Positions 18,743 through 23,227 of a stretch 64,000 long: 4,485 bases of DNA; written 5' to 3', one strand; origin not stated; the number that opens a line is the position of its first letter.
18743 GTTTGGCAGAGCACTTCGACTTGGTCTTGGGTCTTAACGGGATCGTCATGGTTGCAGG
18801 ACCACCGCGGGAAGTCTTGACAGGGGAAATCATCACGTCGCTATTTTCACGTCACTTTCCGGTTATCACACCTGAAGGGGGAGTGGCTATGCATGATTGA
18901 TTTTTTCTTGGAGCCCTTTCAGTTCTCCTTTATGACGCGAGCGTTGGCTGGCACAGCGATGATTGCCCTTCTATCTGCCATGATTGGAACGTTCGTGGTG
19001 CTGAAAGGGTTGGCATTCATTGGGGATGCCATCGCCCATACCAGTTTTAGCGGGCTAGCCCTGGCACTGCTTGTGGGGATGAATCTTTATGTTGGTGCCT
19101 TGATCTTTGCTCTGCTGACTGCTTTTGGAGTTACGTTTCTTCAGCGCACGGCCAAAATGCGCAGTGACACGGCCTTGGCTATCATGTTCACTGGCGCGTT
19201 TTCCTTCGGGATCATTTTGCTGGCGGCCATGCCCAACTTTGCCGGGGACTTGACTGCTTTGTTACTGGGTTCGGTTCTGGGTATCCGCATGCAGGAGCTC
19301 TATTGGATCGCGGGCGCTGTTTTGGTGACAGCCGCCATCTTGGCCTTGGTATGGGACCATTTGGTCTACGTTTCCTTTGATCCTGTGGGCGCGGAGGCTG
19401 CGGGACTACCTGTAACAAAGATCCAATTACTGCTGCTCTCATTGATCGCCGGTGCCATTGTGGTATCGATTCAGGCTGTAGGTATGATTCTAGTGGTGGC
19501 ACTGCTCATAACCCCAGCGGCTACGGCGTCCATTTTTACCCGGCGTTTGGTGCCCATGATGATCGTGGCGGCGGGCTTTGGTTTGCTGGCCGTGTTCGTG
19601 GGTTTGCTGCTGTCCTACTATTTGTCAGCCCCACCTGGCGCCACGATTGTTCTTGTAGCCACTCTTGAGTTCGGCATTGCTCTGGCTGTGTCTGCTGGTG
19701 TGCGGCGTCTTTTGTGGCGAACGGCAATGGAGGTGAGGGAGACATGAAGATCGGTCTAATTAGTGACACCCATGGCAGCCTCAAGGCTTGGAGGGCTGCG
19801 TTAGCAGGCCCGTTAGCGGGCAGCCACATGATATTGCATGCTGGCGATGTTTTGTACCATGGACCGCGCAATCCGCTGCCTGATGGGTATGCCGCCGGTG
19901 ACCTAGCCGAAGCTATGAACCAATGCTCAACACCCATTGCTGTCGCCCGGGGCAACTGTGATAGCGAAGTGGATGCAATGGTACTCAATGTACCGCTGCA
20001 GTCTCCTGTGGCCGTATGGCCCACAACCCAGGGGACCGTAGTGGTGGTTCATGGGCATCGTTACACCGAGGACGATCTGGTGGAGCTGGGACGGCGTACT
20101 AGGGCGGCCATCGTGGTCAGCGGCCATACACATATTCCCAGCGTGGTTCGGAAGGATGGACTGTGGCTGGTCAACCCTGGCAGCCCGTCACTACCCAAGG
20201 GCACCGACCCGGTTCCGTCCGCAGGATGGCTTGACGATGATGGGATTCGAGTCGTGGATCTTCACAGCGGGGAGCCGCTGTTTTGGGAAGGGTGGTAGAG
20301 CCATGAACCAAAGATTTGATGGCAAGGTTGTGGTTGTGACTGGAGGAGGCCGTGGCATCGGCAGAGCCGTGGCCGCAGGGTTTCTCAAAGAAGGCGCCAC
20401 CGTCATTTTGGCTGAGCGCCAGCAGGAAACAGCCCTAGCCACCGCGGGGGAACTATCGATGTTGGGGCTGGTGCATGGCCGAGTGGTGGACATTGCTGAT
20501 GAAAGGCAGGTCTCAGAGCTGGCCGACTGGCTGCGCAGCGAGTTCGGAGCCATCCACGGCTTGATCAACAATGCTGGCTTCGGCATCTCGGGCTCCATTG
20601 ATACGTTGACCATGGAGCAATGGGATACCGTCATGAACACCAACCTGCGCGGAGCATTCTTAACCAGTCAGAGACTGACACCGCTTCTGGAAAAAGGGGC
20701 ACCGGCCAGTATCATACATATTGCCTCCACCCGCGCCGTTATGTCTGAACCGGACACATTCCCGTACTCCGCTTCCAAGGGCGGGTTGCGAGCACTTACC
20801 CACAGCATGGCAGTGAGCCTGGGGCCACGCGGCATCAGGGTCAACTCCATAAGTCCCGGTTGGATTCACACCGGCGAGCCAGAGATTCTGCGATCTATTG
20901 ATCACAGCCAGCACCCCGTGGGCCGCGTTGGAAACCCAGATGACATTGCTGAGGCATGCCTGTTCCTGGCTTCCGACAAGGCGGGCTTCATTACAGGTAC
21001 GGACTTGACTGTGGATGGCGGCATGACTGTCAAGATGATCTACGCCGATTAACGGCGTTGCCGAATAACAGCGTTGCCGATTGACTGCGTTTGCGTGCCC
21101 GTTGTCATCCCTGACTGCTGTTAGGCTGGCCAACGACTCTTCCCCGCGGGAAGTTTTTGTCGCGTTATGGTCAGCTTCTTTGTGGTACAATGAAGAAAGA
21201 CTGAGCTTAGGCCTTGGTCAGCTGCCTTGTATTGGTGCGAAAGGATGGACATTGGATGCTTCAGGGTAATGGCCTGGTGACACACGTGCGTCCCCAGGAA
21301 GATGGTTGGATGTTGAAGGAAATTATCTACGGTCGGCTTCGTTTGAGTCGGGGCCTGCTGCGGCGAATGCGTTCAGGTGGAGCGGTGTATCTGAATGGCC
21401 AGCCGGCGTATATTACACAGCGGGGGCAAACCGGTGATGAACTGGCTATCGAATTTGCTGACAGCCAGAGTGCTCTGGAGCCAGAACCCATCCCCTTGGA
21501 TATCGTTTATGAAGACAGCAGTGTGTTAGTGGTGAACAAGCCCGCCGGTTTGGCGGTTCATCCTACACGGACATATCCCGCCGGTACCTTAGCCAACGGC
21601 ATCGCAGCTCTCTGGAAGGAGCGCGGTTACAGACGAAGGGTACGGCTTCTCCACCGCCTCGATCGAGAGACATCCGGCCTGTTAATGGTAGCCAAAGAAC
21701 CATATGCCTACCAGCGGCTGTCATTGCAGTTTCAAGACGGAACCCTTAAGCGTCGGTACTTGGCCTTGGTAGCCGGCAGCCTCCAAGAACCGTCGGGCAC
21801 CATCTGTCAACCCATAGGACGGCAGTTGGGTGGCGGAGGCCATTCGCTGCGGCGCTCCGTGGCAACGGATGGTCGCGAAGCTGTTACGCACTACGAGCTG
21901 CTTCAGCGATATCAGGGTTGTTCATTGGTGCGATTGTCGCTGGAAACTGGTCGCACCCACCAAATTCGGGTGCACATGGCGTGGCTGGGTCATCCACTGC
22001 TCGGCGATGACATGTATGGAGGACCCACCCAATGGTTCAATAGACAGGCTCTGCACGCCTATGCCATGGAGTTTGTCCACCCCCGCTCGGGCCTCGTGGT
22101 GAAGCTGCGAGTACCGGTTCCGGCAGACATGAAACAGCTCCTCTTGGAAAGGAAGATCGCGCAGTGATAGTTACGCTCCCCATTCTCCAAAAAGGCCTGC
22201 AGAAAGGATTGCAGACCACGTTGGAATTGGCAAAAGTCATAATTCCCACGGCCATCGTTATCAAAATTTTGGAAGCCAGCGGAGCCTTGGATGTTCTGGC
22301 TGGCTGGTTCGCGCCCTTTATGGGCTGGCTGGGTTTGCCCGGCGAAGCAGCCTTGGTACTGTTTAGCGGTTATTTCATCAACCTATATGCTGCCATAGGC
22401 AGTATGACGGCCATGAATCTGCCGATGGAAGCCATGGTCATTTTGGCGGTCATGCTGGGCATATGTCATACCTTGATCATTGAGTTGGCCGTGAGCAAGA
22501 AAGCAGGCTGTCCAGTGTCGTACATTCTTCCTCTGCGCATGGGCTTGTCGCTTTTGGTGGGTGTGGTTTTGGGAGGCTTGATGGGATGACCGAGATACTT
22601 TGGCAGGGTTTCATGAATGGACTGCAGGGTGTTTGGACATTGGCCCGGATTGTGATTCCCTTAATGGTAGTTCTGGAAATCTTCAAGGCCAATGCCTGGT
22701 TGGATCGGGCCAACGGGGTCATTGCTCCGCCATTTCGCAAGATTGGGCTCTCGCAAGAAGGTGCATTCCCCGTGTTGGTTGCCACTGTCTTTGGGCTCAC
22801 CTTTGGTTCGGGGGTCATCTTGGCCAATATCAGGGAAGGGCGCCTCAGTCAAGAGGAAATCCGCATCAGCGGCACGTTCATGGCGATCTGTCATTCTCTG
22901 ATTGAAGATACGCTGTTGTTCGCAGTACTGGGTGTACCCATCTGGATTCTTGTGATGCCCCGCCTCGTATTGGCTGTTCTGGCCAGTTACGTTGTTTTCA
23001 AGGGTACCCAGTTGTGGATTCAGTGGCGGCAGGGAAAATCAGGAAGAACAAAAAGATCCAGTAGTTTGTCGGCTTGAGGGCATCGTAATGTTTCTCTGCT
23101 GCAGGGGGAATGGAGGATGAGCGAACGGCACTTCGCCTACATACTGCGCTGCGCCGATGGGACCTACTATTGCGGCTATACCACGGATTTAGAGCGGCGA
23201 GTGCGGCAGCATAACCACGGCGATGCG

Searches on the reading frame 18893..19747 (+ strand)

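Call 75: search_protein_families(library=pfam, max_evalue=0.000001, proteins=[window:18893-19747:+])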
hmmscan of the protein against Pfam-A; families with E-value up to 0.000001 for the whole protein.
window:18893-19747:+ (284 aa): 1 family
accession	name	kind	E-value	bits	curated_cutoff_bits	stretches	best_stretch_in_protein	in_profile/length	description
PF00950.22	ABC-3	-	3.9e-68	230.2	20.1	1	10-266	1-257/258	ABC 3 transport family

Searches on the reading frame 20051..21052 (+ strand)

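Call 76: search_protein_families(library=pfam, max_evalue=0.000001, proteins=[window:20051-21052:+])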
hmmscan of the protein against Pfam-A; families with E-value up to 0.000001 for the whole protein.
window:20051-21052:+ (333 aa): 4 families
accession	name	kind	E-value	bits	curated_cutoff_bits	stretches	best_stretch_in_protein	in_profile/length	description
PF13561.12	adh_short_C2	-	1.4e-61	208.5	27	1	101-326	6-236/236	Enoyl-(Acyl carrier protein) reductase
PF00106.31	adh_short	-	3.8e-50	170.5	26.6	1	92-275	1-185/195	short chain dehydrogenase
PF08659.16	KR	-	1.7e-14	54.5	22.6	1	94-254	3-164/180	KR domain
PF08643.16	DUF1776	-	9e-07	29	25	0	177-276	103-203/294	Fungal family of unknown function (DUF1776)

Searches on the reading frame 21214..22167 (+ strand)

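Call 76: search_protein_families(library=pfam, max_evalue=0.000001, proteins=[window:21214-22167:+])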
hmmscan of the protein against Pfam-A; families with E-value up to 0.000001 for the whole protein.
window:21214-22167:+ (317 aa): 1 family
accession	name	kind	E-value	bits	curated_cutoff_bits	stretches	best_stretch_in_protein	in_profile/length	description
PF00849.27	PseudoU_synth_2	-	1.1e-32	113.8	26.8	1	104-256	2-151/152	RNA pseudouridylate synthase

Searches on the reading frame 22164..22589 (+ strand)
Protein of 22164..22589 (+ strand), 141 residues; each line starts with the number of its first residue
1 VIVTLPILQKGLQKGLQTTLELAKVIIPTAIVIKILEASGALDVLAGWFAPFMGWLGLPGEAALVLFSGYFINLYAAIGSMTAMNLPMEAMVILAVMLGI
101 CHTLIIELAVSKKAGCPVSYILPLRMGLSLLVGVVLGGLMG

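Call 76: search_protein_families(library=pfam, max_evalue=0.000001, proteins=[window:22164-22589:+])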
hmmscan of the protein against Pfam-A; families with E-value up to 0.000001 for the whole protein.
window:22164-22589:+ (141 aa): 1 family
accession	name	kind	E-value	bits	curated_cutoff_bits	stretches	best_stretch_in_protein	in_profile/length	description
PF07670.19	Gate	-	1.7e-11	44.9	29.6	1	21-105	3-90/104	Nucleoside recognition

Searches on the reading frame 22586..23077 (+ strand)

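Call 76: search_protein_families(library=pfam, max_evalue=0.000001, proteins=[window:22586-23077:+])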
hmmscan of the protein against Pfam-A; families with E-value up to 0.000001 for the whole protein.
window:22586-23077:+ (163 aa): 0 families

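Call 80: search_protein_families(library=ncbifam, max_evalue=0.01, proteins=[window:22586-23077:+])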
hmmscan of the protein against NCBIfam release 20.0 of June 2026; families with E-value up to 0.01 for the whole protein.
window:22586-23077:+ (163 aa): 1 family
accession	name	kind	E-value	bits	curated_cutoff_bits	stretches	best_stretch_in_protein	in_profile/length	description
NF007811.0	PRK10519.1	equivalog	0.0015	18.1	111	1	9-102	15-112/155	hypothetical protein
